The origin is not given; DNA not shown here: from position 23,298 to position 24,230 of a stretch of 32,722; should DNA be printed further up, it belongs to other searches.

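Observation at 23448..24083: Possible cohesin-like partner encoded next to a dockerin-bearing peptidase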

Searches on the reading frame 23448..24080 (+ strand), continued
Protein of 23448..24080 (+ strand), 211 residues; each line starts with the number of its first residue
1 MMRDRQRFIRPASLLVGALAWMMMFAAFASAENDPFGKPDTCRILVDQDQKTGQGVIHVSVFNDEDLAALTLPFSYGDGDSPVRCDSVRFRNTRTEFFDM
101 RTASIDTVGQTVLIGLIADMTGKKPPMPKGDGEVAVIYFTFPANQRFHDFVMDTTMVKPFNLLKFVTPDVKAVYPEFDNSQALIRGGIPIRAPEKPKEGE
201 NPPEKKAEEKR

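Call 36: search_protein_families(library=pfam, alignment_id=A2, max_evalue=0.01)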
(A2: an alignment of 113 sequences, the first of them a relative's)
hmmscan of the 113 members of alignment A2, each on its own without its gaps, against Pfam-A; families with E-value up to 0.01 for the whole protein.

A. member 1, P0103 (201 aa): 0 families

B. families by the number of members that match (of 113 scanned): 39 families (the first 25 are shown)
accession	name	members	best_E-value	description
PF18962.6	Por_Secre_tail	46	4.1e-13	Secretion system C-terminal sorting domain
PF13860.13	FlgD_ig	40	1e-12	FlgD Ig-like domain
PF13585.12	CHU_C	36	4.7e-06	CHU_C Type IX secretion signal domain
PF00963.24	Cohesin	29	2.1e-21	Cohesin domain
PF00404.24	Dockerin_1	19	1.3e-10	Dockerin type I domain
PF17963.7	Big_9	16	3.8e-12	Bacterial Ig domain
PF19190.6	BACON_2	14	1.3e-45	Viral BACON domain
PF05345.18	He_PIG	12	1.6e-13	Putative Ig domain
PF22076.2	Cep192_D6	10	6e-11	Cep192 domain 6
PF13004.13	BACON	10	8.4e-07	Putative binding domain, N-terminal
PF17892.7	Cadherin_5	7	5.1e-07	Cadherin-like domain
PF17803.7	Cadherin_4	6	8.2e-07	Bacterial cadherin-like domain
PF18911.6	PKD_4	5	1.1e-21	PKD domain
PF00801.26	PKD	4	4.2e-18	PKD domain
PF13620.12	CarboxypepD_reg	4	2.4e-09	Carboxypeptidase regulatory-like domain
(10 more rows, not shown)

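Call 38: search_protein_families(library=pfam, proteins=[P0104, P0106, P0109, P0112, P0116, P0123, P0124, P0134, P0147, P0152], max_evalue=0.1)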
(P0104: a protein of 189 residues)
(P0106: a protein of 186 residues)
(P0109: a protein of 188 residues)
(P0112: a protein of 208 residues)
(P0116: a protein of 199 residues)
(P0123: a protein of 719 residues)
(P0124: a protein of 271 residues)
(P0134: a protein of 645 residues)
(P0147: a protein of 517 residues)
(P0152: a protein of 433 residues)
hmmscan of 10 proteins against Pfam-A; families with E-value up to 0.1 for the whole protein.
P0104 (189 aa): 0 families

P0106 (186 aa): 1 family
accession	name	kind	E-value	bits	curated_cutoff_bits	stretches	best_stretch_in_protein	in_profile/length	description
PF09716.15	ETRAMP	-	0.072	13.5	29.1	0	1-58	1-44/81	Malarial early transcribed membrane protein (ETRAMP)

P0109 (188 aa): 0 families

P0112 (208 aa): 0 families

P0116 (199 aa): 0 families

P0123 (719 aa): 4 families
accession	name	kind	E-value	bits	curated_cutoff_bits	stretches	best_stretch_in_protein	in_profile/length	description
PF00963.24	Cohesin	-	2.1e-21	77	24.1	3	478-594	5-129/139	Cohesin domain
PF13860.13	FlgD_ig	-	6.9e-09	36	27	1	645-705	13-74/79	FlgD Ig-like domain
PF18962.6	Por_Secre_tail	-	7.7e-07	29.8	27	1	636-708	2-66/75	Secretion system C-terminal sorting domain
PF13585.12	CHU_C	-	0.0014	19.1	27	1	655-706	28-72/86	CHU_C Type IX secretion signal domain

P0124 (271 aa): 2 families
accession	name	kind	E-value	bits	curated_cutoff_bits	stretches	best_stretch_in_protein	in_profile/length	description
PF18962.6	Por_Secre_tail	-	3.9e-12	46.7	27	1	192-267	1-73/75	Secretion system C-terminal sorting domain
PF13585.12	CHU_C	-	0.0059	17.2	27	1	207-265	23-79/86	CHU_C Type IX secretion signal domain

P0134 (645 aa): 6 families
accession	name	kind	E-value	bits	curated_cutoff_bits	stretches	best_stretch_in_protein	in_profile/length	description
PF18962.6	Por_Secre_tail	-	1.8e-09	38.2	27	1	562-642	2-74/75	Secretion system C-terminal sorting domain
PF19190.6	BACON_2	-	8.6e-09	35.7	25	1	184-272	2-92/94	Viral BACON domain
PF13860.13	FlgD_ig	-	3.8e-08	33.6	27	1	576-633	18-76/79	FlgD Ig-like domain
PF13585.12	CHU_C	-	1.2e-05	25.7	27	1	557-638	6-79/86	CHU_C Type IX secretion signal domain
PF22076.2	Cep192_D6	-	0.00067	20.3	35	1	184-283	4-93/101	Cep192 domain 6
PF13004.13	BACON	-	0.0084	16.5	25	1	218-245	2-30/61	Putative binding domain, N-terminal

P0147 (517 aa): 3 families
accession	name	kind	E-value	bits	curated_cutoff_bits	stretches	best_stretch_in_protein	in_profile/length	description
PF00963.24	Cohesin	-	5.3e-10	40.1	24.1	2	276-382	2-105/139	Cohesin domain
PF17963.7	Big_9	-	0.00084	20.6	23.6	1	175-259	1-79/89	Bacterial Ig domain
PF17803.7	Cadherin_4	-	0.053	14.5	25.1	0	169-218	5-58/71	Bacterial cadherin-like domain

P0152 (433 aa): 4 families
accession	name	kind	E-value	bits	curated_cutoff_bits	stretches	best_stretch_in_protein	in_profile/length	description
PF13860.13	FlgD_ig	-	3.4e-09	37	27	1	364-420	18-75/79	FlgD Ig-like domain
PF00963.24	Cohesin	-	1.2e-08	35.7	24.1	1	189-299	5-119/139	Cohesin domain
PF18962.6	Por_Secre_tail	-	7e-08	33.1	27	1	350-429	2-73/75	Secretion system C-terminal sorting domain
PF13585.12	CHU_C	-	0.00047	20.7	27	1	367-421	26-74/86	CHU_C Type IX secretion signal domain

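Call 42: search_solved_structures(query=A3, max_evalue=10, show_alignments=3)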
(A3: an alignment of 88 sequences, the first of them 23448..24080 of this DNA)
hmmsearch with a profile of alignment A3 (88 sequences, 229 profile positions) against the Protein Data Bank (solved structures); distinct sequences matched with E-value up to 10: 0.

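Call 43: search_solved_structures(query=P0123, max_evalue=1, show_alignments=2)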
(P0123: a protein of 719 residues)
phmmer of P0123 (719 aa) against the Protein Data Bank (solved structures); distinct sequences matched with E-value up to 1: 3.
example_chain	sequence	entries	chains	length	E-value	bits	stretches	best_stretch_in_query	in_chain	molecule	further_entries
8b38_C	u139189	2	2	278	0.0089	17.6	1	252-318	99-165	Structural polyprotein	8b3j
7uz6_L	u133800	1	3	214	0.66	11.5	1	187-272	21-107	M8a-28 Fab light chain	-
5u8q_L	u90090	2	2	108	0.83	11.1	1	172-240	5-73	Fv 24-60 light chain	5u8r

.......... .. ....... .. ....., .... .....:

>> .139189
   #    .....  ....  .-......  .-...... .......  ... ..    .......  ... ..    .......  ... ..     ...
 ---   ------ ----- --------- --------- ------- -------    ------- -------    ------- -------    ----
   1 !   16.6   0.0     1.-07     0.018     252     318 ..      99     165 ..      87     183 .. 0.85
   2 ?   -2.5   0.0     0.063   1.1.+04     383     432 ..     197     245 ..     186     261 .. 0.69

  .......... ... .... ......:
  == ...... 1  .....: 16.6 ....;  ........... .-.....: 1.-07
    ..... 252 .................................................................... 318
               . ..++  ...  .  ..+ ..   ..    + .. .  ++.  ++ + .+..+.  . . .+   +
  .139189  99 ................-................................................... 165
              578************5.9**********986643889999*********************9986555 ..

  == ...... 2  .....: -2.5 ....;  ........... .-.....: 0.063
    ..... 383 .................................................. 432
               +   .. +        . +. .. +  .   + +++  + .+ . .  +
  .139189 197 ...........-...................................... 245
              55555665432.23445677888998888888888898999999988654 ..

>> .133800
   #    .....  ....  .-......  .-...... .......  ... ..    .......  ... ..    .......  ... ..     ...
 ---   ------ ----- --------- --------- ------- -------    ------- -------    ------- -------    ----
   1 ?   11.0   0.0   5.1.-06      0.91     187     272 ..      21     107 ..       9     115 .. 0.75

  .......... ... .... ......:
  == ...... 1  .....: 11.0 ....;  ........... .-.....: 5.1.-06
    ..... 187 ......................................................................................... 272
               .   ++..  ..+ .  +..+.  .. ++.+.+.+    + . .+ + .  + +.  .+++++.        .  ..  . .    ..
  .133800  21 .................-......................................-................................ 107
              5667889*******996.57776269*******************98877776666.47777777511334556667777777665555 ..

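Call 53: search_protein_families(library=pfam, proteins=[L013:3064-3942:-, L013:1537-3048:-, L013:19-1521:-, L016:1923-4625:-, L010:3670-4614:-, L022:3986-5551:-, L022:6427-7494:-, L024:5930-7495:-, L003:1-1419:+, L002:5339-6007:-], max_evalue=0.001)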
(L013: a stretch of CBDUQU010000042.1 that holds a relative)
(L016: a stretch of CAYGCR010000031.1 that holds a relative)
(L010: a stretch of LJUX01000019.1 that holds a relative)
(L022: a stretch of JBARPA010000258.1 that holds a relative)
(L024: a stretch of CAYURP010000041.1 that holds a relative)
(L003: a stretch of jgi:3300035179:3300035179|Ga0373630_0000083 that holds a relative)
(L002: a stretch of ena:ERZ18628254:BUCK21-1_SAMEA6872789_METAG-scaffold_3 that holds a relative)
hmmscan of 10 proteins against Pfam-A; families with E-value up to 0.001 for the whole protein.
L013:3064-3942:- (292 aa): 1 family
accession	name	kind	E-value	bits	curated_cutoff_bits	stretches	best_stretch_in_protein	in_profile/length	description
PF00404.24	Dockerin_1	-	4.2e-10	40.1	22.9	1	228-282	1-56/57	Dockerin type I domain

L013:1537-3048:- (503 aa): 1 family
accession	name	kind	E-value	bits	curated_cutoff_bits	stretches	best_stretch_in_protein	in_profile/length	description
PF00404.24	Dockerin_1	-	2.2e-08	34.6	22.9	1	439-493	1-56/57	Dockerin type I domain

L013:19-1521:- (500 aa): 1 family
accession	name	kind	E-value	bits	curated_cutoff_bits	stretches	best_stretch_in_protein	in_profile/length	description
PF00404.24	Dockerin_1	-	1.7e-08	34.9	22.9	1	436-490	1-56/57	Dockerin type I domain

L016:1923-4625:- (900 aa): 6 families
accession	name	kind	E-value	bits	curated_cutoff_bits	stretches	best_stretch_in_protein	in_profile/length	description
PF05048.19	NosD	-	1.4e-58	198.3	23.6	4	60-273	1-212/212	Periplasmic copper-binding protein (NosD)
PF13229.12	Beta_helix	-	3.1e-49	167.1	25.9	3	105-244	1-138/158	Right handed beta helix region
PF18911.6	PKD_4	-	1.2e-13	51.3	27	1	324-387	12-78/85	PKD domain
PF07602.17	DUF1565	-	1.5e-11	44.6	20.3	2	44-205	6-175/257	Protein of unknown function (DUF1565)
PF00801.26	PKD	-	1.6e-07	31.7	23.5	1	344-389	29-76/80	PKD domain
PF00404.24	Dockerin_1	-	3e-07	31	22.9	1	837-890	2-56/57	Dockerin type I domain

L010:3670-4614:- (314 aa): 1 family
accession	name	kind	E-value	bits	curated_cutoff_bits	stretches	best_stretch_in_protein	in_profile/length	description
PF00404.24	Dockerin_1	-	1.3e-10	41.7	22.9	1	251-304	2-56/57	Dockerin type I domain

L022:3986-5551:- (521 aa): 4 families
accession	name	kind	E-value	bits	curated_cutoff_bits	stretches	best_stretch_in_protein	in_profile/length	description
PF06739.17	SBBP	-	3e-37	126.7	20.5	4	139-170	2-32/38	Beta-propeller repeat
PF00404.24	Dockerin_1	-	2.5e-08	34.4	22.9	1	460-513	2-56/57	Dockerin type I domain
PF24170.1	Fn3-II_PB4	-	0.00034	21.2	27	0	120-154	30-66/95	Straight fiber protein PB4 second Fn3-like domain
PF11910.14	NdhO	-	0.00051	20.4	25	0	175-193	41-59/66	Cyanobacterial and plant NDH-1 subunit O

L022:6427-7494:- (355 aa): 5 families
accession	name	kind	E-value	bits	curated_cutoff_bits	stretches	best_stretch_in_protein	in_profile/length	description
PF13860.13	FlgD_ig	-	1.9e-10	41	27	1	280-342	12-75/79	FlgD Ig-like domain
PF18962.6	Por_Secre_tail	-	1.2e-08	35.6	27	1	272-351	2-73/75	Secretion system C-terminal sorting domain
PF13585.12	CHU_C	-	5.3e-08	33.3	27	1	288-344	25-75/86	CHU_C Type IX secretion signal domain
PF00963.24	Cohesin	-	3.4e-07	31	24.1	1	155-245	27-123/139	Cohesin domain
PF00404.24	Dockerin_1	-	7e-06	26.6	22.9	1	51-105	1-56/57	Dockerin type I domain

L024:5930-7495:- (521 aa): 2 families
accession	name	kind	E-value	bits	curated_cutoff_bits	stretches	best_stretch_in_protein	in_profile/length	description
PF06739.17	SBBP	-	1.1e-33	115.3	20.5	4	200-225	9-34/38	Beta-propeller repeat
PF00404.24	Dockerin_1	-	4.5e-10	40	22.9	1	460-513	2-56/57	Dockerin type I domain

L003:1-1419:+ (472 aa): 3 families
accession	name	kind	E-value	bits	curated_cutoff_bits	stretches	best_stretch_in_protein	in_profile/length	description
PF00404.24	Dockerin_1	-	1.3e-13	51.3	22.9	1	410-463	2-56/57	Dockerin type I domain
PF13448.11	DUF4114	-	8e-05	23.9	27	0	25-69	29-72/85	Domain of unknown function (DUF4114)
PF23157.1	DUF7055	-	0.00073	19.7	27.6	0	74-90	21-37/66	Domain of unknown function (DUF7055)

L002:5339-6007:- (222 aa): 1 family
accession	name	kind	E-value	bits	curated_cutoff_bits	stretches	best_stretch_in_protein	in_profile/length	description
PF00404.24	Dockerin_1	-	1.8e-07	31.7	22.9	1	159-212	2-56/57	Dockerin type I domain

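Call 68: find_homologous_proteins(query=L013:3064-3942:-, max_evalue=0.001)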
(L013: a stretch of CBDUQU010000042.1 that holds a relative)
Query L013:3064-3942:- (292 aa): 443 proteins with E <= 0.001 among 2019 candidates; the best 120 are listed.
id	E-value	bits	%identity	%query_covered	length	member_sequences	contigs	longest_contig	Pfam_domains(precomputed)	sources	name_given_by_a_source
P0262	1.1e-185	634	64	92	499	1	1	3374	PF00404.25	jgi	jgi:hypothetical protein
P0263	1.5e-183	627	64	92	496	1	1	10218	PF00404.25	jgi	jgi:hypothetical protein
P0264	3.3e-183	626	64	92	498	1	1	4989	PF00404.25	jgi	jgi:hypothetical protein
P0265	8.8e-182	621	62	91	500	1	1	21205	PF00404.25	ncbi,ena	-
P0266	1.0e-177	608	60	91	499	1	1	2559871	PF00404.25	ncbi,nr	ncbi:MAG: dockerin type I repeat-containing protein [Candidatus Zixiibacteriota bacterium]|nr:MAG: d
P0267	5.6e-177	606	64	92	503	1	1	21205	PF00404.25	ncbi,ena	-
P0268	2.5e-175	600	87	100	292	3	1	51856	PF00404.25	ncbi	ncbi:MAG: dockerin type I repeat-containing protein [Candidatus Zixiibacteriota bacterium]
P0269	2.8e-175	600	64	92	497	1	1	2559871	PF00404.25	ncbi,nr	ncbi:MAG: dockerin type I repeat-containing protein [Candidatus Zixiibacteriota bacterium]|nr:MAG: d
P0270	4.0e-175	600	62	94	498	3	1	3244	PF00404.25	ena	-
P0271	2.0e-174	597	60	92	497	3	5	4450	PF00404.25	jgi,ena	-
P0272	2.6e-174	597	60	92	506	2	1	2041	PF00404.25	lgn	-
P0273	7.8e-174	595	64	92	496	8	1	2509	PF00404.25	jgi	jgi:hypothetical protein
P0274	1.5e-172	591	62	92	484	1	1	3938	PF00404.25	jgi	jgi:hypothetical protein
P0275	4.1e-171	586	63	92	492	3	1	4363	PF00404.25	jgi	-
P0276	3.4e-168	577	59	91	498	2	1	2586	PF00404.25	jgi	jgi:hypothetical protein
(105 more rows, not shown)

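Call 77: predict_structure(alignment_id=A6)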
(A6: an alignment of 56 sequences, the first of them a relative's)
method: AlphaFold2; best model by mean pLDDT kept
length: 292 residues; sequences in the alignment: 56
mean_pLDDT: 87.1   pTM: 0.75
mean pLDDT of the five models: 87.1, 86.7, 85.9, 85.5, 84.8
residues with pLDDT >= 90: 158; 70-90: 107; 50-70: 27; < 50: 0
segments of 3 or more residues with pLDDT < 50: none
pLDDT, mean of each block of 10 residues (from residue 1): 84 73 58 81 85 95 83 89 92 92 93 94 95 89 75 87 73 94 95 83 87 91 88 90 96 88 90 95 93 75
secondary structure, 60 per line:
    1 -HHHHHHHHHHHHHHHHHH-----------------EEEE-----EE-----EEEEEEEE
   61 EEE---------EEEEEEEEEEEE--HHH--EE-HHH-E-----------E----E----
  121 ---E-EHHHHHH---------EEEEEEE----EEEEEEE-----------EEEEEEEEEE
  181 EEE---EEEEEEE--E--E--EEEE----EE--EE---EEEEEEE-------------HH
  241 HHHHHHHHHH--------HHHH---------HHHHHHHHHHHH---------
elements in order: H2-19 E37-40 E53-63 E73-84 H127-132 E142-148 E153-159 E171-183 E187-193 E202-205 E219-225 H239-250 H259-262 H272-283

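Call 79: fold_search(model_id=the predicted structure, library=pdb)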
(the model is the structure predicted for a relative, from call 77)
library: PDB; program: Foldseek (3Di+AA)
matches with E <= 10: 1915; with E <= 0.001: 18
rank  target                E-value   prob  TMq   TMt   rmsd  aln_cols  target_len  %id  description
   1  1qzn                  1.2e-05  1.00  0.35  0.56   6.4       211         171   11  Crystal Structure Analysis of a type II cohesin domain from the cellulosome of Acetivibrio cellulolyticus (released 2004-09-21)
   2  3ghp_A                1.3e-05  1.00  0.35  0.52   7.3       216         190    8  Structure of the second type II cohesin module from the adaptor ScaA scaffoldin of Acetivibrio cellulolyticus (includi (released 2009-06-23)
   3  4fl4_B                5.8e-05  1.00  0.38  0.62   5.5       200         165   12  Scaffoldin conformation and dynamics revealed by a ternary complex from the Clostridium thermocellum cellulosome (released 2012-06-27)
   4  4u3s_A                7.4e-05  1.00  0.33  0.53   6.8       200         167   10  Crystal structure of Coh3ScaB-XDoc_M1ScaA complex: A N-terminal interface mutant of type II Cohesin-X-Dockerin complex (released 2015-07-29)
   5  5k39_A                9.4e-05  1.00  0.37  0.60   6.4       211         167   10  THE TYPE II COHESIN DOCKERIN COMPLEX FROM CLOSTRIDIUM THERMOCELLUM (released 2017-03-29)
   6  3l8q_D                9.4e-05  1.00  0.34  0.30   7.5       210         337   11  Structure analysis of the type II cohesin dyad from the adaptor ScaA scaffoldin of Acetivibrio cellulolyticus (released 2010-05-05)
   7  3fnk_A                1.1e-04  1.00  0.34  0.53   7.0       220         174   11  Crystal structure of the second type II cohesin module from the cellulosomal adaptor ScaA scaffoldin of Acetivibrio ce (released 2009-06-23)
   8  3l8q_C                1.2e-04  1.00  0.33  0.29   7.6       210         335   11  Structure analysis of the type II cohesin dyad from the adaptor ScaA scaffoldin of Acetivibrio cellulolyticus (released 2010-05-05)
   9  8ajy_A                1.4e-04  1.00  0.26  0.36   8.7       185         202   10  Ruminococcus flavefaciens Cohesin-Dockerin structure: dockerin from ScaH adaptor scaffoldin in complex with the cohesi (released 2022-11-02)
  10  3ghp_B                2.2e-04  1.00  0.32  0.48   7.1       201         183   10  Structure of the second type II cohesin module from the adaptor ScaA scaffoldin of Acetivibrio cellulolyticus (includi (released 2009-06-23)
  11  8ajy_C                2.3e-04  1.00  0.31  0.44   5.4       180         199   11  Ruminococcus flavefaciens Cohesin-Dockerin structure: dockerin from ScaH adaptor scaffoldin in complex with the cohesi (released 2022-11-02)
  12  3kcp_B                2.4e-04  1.00  0.34  0.56   6.7       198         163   12  Crystal structure of interacting Clostridium thermocellum multimodular components (released 2010-02-09)
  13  4wi0_A                2.4e-04  1.00  0.32  0.51   6.7       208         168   10  Crystal structure of Coh3ScaB-XDoc_M2ScaA complex: A C-terminal interface mutant of type II Cohesin-X-Dockerin complex (released 2015-10-07)
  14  3fnk_B                3.1e-04  1.00  0.32  0.51   7.2       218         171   10  Crystal structure of the second type II cohesin module from the cellulosomal adaptor ScaA scaffoldin of Acetivibrio ce (released 2009-06-23)
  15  2y3n_A                3.3e-04  1.00  0.33  0.52   7.6       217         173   10  Type II cohesin-dockerin domain from Bacteroides cellolosolvens (released 2012-01-11)
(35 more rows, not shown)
